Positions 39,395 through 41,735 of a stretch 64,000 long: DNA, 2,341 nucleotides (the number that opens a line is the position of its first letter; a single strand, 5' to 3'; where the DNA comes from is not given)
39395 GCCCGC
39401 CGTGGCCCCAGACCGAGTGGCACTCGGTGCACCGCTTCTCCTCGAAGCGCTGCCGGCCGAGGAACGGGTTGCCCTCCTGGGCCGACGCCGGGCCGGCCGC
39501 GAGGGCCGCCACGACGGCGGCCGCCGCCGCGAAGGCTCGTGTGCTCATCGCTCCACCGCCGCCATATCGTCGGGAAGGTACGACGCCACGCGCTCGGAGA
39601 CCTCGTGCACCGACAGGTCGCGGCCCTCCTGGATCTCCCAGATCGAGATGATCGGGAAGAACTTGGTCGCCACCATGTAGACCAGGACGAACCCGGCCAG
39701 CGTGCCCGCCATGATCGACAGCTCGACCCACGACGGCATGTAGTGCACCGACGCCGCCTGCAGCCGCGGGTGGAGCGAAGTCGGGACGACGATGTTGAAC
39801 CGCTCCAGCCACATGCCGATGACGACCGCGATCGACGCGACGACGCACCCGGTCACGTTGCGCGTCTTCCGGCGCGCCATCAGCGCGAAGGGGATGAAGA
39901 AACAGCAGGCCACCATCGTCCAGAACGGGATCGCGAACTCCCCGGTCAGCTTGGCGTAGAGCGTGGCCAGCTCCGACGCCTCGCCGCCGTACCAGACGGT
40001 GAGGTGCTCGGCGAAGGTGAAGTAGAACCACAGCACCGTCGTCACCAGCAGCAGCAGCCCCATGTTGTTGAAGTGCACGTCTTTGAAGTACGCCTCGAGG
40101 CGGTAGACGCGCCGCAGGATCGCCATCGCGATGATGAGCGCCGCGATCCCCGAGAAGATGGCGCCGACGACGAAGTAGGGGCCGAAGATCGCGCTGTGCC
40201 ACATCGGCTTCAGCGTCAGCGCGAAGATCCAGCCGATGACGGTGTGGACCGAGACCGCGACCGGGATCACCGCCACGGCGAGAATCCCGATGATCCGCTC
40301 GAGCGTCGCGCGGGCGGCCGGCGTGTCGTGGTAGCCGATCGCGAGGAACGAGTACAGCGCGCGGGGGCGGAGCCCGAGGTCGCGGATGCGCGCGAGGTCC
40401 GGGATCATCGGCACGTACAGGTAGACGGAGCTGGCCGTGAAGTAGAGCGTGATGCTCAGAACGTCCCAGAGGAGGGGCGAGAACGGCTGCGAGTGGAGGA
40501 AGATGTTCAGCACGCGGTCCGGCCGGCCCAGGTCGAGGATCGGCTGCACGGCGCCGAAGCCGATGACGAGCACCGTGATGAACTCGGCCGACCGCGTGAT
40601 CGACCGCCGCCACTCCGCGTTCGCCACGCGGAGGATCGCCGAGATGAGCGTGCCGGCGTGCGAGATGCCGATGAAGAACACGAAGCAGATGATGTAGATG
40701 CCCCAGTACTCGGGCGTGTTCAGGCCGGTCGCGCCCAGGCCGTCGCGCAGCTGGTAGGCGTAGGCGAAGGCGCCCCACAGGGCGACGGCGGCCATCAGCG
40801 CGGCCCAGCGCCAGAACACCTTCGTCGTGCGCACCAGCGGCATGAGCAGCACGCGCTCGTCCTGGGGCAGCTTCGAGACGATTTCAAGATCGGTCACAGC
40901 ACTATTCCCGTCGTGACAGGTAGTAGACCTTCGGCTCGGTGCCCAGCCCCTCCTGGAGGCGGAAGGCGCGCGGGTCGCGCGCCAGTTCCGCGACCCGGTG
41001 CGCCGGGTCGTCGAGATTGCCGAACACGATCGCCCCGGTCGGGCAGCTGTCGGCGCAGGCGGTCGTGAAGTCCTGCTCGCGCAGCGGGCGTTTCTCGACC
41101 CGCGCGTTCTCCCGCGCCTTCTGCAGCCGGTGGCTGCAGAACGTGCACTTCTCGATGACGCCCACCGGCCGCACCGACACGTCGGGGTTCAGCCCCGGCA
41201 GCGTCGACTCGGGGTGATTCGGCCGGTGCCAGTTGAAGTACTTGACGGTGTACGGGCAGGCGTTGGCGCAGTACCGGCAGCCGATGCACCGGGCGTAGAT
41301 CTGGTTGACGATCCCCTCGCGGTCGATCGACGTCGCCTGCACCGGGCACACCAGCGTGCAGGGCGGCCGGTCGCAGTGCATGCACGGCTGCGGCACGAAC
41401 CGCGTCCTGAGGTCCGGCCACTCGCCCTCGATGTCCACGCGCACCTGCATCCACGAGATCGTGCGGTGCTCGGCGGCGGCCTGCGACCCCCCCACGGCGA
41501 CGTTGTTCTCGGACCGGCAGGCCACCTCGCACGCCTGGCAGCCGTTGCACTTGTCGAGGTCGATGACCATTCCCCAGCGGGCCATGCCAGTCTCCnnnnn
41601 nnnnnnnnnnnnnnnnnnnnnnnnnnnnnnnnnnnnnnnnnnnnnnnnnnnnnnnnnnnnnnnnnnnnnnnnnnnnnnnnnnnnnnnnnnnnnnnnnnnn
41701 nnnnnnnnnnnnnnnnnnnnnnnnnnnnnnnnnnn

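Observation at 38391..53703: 15-kb cytochrome locus: an outer-membrane porin-cytochrome conduit, an NrfD/FeS/MopB quinone module and its own heme-sensing sigma-54 circuit in one neighbourhood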

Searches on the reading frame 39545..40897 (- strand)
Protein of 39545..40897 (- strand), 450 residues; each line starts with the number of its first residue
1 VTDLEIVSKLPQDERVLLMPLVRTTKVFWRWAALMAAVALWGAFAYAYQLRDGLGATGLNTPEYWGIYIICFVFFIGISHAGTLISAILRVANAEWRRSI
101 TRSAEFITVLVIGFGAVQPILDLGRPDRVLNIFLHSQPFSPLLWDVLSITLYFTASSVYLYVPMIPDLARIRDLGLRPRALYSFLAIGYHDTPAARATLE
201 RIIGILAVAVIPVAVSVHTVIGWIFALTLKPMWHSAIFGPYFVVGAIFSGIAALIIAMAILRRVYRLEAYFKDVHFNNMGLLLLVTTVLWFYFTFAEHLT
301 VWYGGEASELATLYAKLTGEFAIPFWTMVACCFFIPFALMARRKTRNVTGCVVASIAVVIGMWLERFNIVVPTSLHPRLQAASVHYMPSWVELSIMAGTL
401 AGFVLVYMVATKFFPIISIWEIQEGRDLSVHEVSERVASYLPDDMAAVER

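Call 6: search_protein_families(library=pfam, proteins=[window:39545-40897:-], max_evalue=0.01)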
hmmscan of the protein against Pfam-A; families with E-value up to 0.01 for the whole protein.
window:39545-40897:- (450 aa): 1 family
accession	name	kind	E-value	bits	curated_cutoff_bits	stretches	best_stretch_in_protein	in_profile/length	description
PF03916.19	NrfD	-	2.2e-35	123.2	25.8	1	61-373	7-308/313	Polysulphide reductase, NrfD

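Call 7: search_protein_families(library=ncbifam, proteins=[window:39545-40897:-], max_evalue=0.01)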
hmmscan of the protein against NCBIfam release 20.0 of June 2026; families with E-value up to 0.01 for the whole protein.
window:39545-40897:- (450 aa): 3 families
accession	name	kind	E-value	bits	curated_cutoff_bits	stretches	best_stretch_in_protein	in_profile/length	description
NF045798.1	DsrP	equivalog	1.1e-31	110.5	350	2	21-162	5-142/346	sulfate reduction electron transfer complex DsrMKJOP subunit DsrP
NF008133.1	PRK10881.1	equivalog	7.8e-13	48.6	450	1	25-417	9-374/377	Ni/Fe-hydrogenase cytochrome b subunit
NF041784.1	mnquin_red_QrcD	equivalog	1.1e-11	44.6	570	1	26-417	16-401/408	menaquinone reductase integral membrane subunit QrcD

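Call 14: search_solved_structures(query=window:39545-40897:-, max_evalue=0.001)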
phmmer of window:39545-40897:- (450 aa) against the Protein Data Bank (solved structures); distinct sequences matched with E-value up to 0.001: 7.
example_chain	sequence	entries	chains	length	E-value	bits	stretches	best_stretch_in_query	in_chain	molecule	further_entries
6f0k_C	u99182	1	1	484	9.6e-68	232.7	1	23-423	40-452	Polysulphide reductase NrfD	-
6btm_C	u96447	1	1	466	4.7e-62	213.9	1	26-423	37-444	Alternative Complex III subunit C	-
6lod_C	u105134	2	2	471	1.4e-57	199.2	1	17-427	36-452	Polysulphide reductase NrfD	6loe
8k9e_C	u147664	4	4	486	3.6e-52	181.4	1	45-423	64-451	Polysulphide reductase NrfD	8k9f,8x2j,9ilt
6f0k_F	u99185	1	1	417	4.5e-09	39.3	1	220-387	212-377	ActF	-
6btm_F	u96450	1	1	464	3.8e-08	36.3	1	217-375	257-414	Alternative Complex III subunit F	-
8k9e_F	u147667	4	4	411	1.5e-07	34.3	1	201-372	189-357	Quinol:cytochrome c oxidoreductase quinone-binding subunit 2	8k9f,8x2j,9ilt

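Call 61: search_solved_structures(query=window:39545-40897:-, max_evalue=1e-50, show_alignments=1)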
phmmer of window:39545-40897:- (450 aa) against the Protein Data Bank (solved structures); distinct sequences matched with E-value up to 1e-50: 4.
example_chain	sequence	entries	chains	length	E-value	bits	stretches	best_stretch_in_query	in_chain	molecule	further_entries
6f0k_C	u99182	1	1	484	9.6e-68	232.7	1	23-423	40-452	Polysulphide reductase NrfD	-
6btm_C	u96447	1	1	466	4.7e-62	213.9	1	26-423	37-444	Alternative Complex III subunit C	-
6lod_C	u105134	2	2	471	1.4e-57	199.2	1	17-427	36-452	Polysulphide reductase NrfD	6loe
8k9e_C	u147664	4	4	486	3.6e-52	181.4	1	45-423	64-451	Polysulphide reductase NrfD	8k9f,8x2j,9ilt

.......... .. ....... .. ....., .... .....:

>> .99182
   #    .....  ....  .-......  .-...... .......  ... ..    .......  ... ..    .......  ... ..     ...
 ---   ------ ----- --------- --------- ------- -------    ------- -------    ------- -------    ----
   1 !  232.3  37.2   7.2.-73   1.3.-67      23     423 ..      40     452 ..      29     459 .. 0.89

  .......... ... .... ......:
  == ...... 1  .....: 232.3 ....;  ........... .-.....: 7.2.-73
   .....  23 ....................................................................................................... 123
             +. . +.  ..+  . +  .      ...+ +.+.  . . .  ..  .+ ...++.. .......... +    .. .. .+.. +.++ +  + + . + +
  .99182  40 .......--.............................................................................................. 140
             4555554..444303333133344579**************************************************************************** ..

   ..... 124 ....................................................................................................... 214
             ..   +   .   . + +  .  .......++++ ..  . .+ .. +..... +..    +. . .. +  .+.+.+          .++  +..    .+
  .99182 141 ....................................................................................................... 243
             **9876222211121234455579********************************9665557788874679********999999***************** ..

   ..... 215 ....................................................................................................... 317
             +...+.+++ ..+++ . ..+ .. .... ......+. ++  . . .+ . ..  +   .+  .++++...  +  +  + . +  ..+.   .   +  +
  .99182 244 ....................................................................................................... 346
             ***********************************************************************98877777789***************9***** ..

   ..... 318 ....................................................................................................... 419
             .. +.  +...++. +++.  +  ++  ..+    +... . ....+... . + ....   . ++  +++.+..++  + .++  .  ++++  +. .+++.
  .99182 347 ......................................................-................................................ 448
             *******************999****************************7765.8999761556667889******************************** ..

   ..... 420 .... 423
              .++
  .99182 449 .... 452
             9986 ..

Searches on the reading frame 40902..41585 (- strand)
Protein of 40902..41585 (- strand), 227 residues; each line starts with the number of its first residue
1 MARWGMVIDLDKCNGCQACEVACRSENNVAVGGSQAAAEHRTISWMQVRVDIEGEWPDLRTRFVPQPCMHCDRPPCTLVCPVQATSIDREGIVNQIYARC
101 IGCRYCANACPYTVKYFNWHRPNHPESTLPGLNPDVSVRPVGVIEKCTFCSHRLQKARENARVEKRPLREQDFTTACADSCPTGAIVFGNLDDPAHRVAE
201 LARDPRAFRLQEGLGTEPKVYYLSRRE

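Call 6: search_protein_families(library=pfam, proteins=[window:40902-41585:-], max_evalue=0.01)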
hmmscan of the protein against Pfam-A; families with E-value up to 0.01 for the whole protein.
window:40902-41585:- (227 aa): 14 families
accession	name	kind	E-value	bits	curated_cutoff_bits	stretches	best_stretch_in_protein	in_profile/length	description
PF12838.12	Fer4_7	-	2.7e-14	53.8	27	2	99-185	1-52/52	4Fe-4S dicluster domain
PF13247.11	Fer4_11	-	3.2e-13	50.2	26.2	1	61-120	3-64/100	4Fe-4S dicluster domain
PF13237.11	Fer4_10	-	1.4e-11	44.6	25.5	2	63-111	4-53/53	4Fe-4S dicluster domain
PF00037.32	Fer4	-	4e-10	39.5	21.1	2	97-112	5-20/24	4Fe-4S binding domain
PF12797.12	Fer4_2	-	6.1e-09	35.7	24.5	2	4-23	1-20/22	4Fe-4S binding domain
PF12837.12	Fer4_6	-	1.3e-08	34.8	25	2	98-112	7-21/24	4Fe-4S binding domain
PF13187.11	Fer4_9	-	1.5e-08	35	27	2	68-113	2-50/52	4Fe-4S dicluster domain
PF13183.11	Fer4_8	-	4.5e-08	34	27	1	10-83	2-67/68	4Fe-4S dicluster domain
PF14697.11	Fer4_21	-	2.9e-06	27.7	35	1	67-112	7-53/59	4Fe-4S dicluster domain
PF25160.1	LdpA_Fe-S-bd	-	1.1e-05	25.6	27.6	1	70-113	4-41/49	LdpA Fe-S cluster-binding domain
PF12798.12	Fer4_3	-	0.00012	23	27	0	100-112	1-13/15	4Fe-4S binding domain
PF13484.11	Fer4_16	-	0.00019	22.5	30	0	97-112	50-65/66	4Fe-4S double cluster binding domain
PF12800.12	Fer4_4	-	0.0003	21.3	24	0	11-24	2-15/17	4Fe-4S binding domain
PF13534.11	Fer4_17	-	0.00051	21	22.2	1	99-150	1-49/61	4Fe-4S dicluster domain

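Call 7: search_protein_families(library=ncbifam, proteins=[window:40902-41585:-], max_evalue=0.01)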
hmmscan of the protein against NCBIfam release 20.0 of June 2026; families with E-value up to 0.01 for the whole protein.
window:40902-41585:- (227 aa): 46 families (the best 25 are shown)
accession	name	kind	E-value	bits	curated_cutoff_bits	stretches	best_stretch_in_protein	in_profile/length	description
NF041782.1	mnquin_red_QrcC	equivalog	3.5e-90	301.8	400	1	4-227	1-229/239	menaquinone reductase iron-sulfur cluster-binding subunit QrcC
NF045797.1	DsrO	equivalog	2.1e-49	168.1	200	2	2-165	42-192/235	sulfate reduction electron transfer complex DsrMKJOP subunit DsrO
NF041715.1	arsenate_red_ArrB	equivalog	2.1e-42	145.3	450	2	3-123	2-112/233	arsenate respiratory reductase iron-sulfur subunit ArrB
TIGR03149.1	cyt_nit_nrfC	equivalog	1.1e-36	126.3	377.6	2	2-119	37-146/225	cytochrome c nitrite reductase Fe-S protein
NF011569.0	PRK14993.1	equivalog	3.4e-35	121.6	416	2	3-119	43-151/244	tetrathionate reductase subunit TtrB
NF008134.0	PRK10882.1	equivalog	1.6e-25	89.9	263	2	5-122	40-168/329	hydrogenase 2 operon protein HybA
TIGR02951.1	DMSO_dmsB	equivalog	1.3e-23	83.8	214.1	1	4-118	2-115/161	DMSO/selenate family reductase complex B subunit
TIGR03478.1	DMSO_red_II_bet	subfamily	2.8e-21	75.8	480.7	3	52-120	115-184/321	DMSO reductase family type II enzyme, iron-sulfur subunit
NF038355.1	FDH3_beta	equivalog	2.8e-20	73.1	240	1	5-193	4-166/180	formate dehydrogenase FDH3 subunit beta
TIGR01582.1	FDH-beta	equivalog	2.8e-18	66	334.7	1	6-118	24-144/283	formate dehydrogenase subunit beta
NF045715.1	sulf_resp_HmcB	equivalog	5.5e-18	65.1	420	1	5-193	38-200/307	sulfate respiration complex iron-sulfur protein HmcB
NF042979.1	EthbenzDh_ebdB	equivalog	7.1e-18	64.6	740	3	53-119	138-205/354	ethylbenzene dehydrogenase subunit beta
NF007382.0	PRK09898.1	equivalog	2.2e-15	56.7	213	1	7-118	62-174/208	ferredoxin-like protein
TIGR01660.1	narH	equivalog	5.7e-14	51.4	524.05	2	37-121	152-237/492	nitrate reductase subunit beta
NF007658.0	PRK10330.1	equivalog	3.1e-12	46.4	260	1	6-154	5-138/181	electron transport protein HydN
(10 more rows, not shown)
